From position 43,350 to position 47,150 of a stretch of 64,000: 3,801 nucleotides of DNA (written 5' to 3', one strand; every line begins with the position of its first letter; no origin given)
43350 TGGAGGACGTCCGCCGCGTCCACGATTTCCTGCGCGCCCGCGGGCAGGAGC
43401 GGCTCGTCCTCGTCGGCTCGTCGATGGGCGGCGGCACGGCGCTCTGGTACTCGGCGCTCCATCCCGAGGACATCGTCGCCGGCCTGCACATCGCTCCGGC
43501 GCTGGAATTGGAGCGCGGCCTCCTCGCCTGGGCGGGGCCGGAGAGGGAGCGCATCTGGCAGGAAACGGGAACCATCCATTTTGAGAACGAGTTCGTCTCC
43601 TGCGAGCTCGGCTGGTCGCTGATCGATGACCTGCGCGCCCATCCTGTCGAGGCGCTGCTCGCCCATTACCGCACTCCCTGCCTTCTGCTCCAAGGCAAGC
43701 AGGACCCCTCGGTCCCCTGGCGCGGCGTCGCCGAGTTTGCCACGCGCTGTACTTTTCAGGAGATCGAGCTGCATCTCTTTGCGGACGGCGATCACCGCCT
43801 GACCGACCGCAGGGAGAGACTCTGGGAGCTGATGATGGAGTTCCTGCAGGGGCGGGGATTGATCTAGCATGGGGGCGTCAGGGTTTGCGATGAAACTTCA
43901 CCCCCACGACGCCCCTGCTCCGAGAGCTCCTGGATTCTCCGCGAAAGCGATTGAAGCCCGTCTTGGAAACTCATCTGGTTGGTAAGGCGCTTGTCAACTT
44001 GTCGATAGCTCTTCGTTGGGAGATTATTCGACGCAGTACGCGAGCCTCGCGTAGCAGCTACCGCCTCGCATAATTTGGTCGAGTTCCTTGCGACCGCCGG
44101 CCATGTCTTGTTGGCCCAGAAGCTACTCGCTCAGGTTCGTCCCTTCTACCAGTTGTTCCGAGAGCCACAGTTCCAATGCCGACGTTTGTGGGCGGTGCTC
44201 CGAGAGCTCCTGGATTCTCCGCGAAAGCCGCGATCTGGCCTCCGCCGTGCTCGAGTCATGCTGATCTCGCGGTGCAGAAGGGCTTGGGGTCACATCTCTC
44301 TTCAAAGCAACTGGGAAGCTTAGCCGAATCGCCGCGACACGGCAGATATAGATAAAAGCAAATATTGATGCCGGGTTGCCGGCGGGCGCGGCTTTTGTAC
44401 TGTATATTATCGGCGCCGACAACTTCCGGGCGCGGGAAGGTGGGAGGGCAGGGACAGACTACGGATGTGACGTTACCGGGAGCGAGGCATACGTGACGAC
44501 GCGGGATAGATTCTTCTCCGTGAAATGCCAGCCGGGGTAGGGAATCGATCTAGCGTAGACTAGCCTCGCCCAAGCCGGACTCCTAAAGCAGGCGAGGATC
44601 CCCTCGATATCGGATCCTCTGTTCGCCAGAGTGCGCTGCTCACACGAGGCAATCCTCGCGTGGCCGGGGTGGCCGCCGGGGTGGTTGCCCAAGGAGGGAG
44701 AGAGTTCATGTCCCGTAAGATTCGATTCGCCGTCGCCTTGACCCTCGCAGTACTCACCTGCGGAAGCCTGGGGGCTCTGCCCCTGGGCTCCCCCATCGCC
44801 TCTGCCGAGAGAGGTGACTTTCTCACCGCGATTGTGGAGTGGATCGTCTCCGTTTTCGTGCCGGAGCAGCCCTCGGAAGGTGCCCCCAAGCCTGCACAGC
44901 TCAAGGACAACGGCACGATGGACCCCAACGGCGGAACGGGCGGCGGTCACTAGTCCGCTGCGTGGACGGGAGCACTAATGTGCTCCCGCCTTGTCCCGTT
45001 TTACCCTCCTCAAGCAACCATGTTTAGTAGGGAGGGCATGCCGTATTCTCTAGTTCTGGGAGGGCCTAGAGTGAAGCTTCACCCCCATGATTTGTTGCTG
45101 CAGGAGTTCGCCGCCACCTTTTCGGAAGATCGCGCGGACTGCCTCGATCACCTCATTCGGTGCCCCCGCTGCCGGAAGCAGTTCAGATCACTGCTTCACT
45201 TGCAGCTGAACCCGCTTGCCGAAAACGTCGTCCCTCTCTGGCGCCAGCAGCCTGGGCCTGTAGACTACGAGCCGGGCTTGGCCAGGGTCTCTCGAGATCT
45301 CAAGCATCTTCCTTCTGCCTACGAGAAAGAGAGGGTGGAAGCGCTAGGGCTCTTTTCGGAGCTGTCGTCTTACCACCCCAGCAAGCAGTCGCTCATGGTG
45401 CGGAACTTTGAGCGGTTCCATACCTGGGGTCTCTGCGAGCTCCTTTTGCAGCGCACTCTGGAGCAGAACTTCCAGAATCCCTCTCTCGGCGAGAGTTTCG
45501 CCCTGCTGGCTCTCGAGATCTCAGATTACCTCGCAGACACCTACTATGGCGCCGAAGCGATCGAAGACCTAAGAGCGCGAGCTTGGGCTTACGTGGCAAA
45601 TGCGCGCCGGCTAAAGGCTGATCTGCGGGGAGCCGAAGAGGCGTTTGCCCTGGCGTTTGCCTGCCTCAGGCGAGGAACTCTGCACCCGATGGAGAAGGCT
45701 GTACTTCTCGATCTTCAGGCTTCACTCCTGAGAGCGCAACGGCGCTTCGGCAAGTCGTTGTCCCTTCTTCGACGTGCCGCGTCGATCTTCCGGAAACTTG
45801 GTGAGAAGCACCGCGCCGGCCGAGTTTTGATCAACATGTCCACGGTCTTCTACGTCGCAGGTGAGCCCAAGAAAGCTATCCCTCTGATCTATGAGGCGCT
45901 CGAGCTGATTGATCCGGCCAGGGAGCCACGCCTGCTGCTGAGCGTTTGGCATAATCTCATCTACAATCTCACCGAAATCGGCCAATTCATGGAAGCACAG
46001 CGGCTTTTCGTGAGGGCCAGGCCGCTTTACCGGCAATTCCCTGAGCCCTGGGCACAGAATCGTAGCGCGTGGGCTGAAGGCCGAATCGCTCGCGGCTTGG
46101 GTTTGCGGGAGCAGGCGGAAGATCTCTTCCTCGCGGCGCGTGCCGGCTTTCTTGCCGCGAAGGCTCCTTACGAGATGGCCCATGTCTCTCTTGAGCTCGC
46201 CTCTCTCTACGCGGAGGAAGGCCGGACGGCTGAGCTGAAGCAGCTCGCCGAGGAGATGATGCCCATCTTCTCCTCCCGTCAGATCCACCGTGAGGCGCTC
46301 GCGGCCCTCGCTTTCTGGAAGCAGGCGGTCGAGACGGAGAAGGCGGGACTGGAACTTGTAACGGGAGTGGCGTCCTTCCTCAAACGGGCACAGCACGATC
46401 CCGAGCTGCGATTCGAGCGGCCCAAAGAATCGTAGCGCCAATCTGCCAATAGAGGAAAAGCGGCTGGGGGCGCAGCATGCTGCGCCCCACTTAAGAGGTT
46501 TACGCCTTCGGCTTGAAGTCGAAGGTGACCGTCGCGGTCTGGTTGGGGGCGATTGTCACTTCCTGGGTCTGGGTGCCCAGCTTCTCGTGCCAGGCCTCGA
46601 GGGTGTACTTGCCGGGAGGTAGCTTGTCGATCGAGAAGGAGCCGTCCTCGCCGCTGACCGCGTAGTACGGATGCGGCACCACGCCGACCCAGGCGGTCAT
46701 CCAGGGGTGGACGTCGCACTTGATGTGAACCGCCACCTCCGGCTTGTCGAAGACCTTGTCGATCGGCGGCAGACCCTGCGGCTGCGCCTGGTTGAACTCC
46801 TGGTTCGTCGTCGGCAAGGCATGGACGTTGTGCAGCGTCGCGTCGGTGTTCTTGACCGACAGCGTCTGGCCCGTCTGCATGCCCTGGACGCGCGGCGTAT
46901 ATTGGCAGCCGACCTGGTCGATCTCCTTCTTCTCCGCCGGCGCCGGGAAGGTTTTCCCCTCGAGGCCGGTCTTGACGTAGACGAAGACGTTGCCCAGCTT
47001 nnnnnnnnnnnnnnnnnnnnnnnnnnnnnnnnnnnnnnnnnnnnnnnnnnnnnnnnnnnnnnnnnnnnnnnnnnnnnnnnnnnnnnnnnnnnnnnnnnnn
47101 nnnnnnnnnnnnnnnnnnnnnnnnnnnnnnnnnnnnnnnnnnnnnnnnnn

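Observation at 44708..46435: Orphan pair: small secreted peptide gene immediately upstream of a zinc-finger/TPR regulator, RRNPP-like arrangement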

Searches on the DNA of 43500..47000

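Call 6: search_rna_families(source=window, start=43500, end=47000, threshold=evalue, max_evalue=1)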
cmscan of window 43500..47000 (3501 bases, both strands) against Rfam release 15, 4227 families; matches with E-value up to 1: 2.
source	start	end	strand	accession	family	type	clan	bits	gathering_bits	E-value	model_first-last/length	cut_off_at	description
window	46678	46768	-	RF02886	npcTB_6715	Gene; sRNA;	-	25.4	72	0.00099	1-212/212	no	Mycobacterium sRNA 6715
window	46455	46495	+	RF03140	S4-Clostridia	Cis-reg; leader;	CL00119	20.1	37.5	0.26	1-55/55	no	S4-Clostridia ribosomal protein leader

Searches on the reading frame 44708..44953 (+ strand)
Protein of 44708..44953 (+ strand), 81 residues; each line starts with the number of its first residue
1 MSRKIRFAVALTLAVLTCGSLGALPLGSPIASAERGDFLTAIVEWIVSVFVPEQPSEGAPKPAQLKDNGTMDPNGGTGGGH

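Call 3: search_protein_families(library=pfam, proteins=[window:44708-44953:+], max_evalue=0.1)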
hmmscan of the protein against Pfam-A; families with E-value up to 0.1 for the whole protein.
window:44708-44953:+ (81 aa): 0 families

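Call 10: find_homologous_proteins(query=window:44708-44953:+, max_evalue=0.01)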
Query window:44708-44953:+ (81 aa): 13 proteins with E <= 0.01 among 15 candidates.
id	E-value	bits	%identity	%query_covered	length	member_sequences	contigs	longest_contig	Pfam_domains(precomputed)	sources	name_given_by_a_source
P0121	2.6e-46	173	100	100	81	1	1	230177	-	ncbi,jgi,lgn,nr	ncbi:MAG TPA: hypothetical protein VGX68_02770 [Thermoanaerobaculia bacterium]|jgi:hypothetical prot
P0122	5.3e-28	114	70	100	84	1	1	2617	-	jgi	jgi:hypothetical protein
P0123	6.3e-19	86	59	94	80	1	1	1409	-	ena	-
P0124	2.2e-18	84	64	93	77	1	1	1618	-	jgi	jgi:hypothetical protein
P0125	1.5e-16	78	59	94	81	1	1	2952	-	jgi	-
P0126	1.5e-16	78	54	94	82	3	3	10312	-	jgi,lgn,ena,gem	-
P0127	3.6e-16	77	54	94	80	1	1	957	-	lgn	-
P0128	1.5e-15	75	56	93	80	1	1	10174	-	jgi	jgi:hypothetical protein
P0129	1.5e-15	75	54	94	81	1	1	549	-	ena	-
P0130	1.9e-15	74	54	94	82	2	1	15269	-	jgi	-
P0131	2.5e-15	74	53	94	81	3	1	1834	-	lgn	-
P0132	2.9e-14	71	58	94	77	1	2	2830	-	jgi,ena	-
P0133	3.4e-14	71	51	94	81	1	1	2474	-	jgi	jgi:hypothetical protein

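Call 52: search_protein_families(library=ncbifam, proteins=[window:44708-44953:+], max_evalue=1)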
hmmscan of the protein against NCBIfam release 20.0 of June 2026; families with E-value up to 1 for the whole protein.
window:44708-44953:+ (81 aa): 1 family
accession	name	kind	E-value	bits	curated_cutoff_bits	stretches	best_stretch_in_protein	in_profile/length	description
NF011691.0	PRK15111.1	equivalog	0.082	12.4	379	1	7-46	220-259/296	putrescine export ABC transporter permease SapC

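Call 86: search_protein_families(library=padloc, proteins=[window:44708-44953:+], max_evalue=0.01)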
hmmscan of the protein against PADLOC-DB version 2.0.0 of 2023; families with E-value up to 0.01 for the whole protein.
window:44708-44953:+ (81 aa): 0 families
